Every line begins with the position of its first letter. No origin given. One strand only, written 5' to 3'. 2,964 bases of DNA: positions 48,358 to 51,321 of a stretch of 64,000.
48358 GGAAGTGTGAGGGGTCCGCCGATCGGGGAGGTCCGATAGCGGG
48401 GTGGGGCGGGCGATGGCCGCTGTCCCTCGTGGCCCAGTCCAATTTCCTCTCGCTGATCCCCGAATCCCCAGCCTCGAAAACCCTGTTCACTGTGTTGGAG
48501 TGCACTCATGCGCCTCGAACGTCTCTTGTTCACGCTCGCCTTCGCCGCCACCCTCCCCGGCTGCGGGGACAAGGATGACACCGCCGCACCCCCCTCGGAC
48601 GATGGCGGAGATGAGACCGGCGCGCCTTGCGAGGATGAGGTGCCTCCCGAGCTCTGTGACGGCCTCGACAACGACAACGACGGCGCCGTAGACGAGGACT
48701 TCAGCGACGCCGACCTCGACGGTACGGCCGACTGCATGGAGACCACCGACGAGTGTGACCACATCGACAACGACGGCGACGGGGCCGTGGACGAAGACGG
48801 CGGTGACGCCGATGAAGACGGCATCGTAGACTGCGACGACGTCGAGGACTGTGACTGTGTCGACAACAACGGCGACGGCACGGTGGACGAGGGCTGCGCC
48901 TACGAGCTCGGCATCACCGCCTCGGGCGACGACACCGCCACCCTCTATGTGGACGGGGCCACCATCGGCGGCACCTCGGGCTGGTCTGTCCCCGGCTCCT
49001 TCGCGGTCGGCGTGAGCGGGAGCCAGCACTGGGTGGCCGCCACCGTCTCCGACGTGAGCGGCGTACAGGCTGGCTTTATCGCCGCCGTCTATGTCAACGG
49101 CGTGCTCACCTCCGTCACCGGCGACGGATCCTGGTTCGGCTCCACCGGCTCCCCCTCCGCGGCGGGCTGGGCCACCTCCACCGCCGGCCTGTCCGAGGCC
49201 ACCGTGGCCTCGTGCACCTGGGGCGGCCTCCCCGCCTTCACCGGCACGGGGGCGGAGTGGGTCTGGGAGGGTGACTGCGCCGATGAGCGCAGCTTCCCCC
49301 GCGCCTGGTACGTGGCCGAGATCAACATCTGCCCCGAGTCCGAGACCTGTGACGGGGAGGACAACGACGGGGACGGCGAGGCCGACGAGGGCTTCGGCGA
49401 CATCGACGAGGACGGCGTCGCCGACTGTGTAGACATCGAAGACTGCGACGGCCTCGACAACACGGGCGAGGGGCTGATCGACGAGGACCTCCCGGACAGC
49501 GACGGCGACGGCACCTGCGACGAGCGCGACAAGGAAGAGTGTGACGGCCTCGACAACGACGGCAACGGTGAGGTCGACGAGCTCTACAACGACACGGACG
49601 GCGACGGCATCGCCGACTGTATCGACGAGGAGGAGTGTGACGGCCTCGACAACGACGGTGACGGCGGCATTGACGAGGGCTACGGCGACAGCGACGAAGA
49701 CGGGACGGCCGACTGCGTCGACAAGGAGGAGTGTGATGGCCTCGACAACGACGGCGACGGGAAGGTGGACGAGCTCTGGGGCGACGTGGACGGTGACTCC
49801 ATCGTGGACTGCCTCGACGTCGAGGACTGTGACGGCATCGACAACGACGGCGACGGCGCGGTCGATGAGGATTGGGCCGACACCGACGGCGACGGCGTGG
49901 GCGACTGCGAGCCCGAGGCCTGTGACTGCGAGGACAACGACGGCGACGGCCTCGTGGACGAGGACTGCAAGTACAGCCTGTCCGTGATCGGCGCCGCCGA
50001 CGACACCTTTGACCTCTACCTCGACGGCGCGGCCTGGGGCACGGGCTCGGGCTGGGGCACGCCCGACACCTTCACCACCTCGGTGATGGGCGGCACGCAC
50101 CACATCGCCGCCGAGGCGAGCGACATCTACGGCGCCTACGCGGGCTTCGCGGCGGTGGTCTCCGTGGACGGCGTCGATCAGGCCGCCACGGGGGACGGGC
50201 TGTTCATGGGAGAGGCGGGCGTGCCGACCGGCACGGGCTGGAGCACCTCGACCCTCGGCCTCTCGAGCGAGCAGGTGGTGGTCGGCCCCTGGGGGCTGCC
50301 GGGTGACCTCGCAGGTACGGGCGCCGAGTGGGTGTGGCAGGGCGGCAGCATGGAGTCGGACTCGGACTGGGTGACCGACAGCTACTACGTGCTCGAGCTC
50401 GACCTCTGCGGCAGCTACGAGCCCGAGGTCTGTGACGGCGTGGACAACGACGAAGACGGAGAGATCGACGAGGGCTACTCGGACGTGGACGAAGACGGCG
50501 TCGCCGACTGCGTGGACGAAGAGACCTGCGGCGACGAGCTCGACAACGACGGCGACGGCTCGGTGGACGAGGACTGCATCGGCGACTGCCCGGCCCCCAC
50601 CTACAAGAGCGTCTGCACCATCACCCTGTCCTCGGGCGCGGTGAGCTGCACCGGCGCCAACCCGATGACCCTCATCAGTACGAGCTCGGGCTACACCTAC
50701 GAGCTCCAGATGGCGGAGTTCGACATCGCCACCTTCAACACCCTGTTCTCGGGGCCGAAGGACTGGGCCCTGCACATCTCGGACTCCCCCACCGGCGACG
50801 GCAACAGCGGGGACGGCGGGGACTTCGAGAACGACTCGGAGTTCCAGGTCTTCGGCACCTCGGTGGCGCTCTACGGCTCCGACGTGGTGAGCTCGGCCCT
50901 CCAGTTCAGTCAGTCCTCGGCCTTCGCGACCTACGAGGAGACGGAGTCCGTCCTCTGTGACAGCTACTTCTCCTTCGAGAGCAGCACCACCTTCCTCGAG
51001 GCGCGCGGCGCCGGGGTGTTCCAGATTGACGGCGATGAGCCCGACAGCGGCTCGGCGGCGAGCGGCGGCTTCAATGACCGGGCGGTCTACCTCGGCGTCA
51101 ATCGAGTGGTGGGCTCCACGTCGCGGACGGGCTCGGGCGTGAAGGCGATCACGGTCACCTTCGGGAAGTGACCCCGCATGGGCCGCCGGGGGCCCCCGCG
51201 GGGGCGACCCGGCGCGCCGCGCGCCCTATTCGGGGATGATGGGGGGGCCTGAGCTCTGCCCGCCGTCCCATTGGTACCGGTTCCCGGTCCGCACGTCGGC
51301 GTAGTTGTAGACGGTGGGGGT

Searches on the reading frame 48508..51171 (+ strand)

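Call 9: search_protein_families(library=pfam, proteins=[window:48508-51171:+], max_evalue=0.001)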
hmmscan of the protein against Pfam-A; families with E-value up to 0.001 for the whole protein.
window:48508-51171:+ (887 aa): 1 family
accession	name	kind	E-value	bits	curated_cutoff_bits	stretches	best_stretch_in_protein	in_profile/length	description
PF07691.17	PA14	-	0.00033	20.9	24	0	121-161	51-89/147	PA14 domain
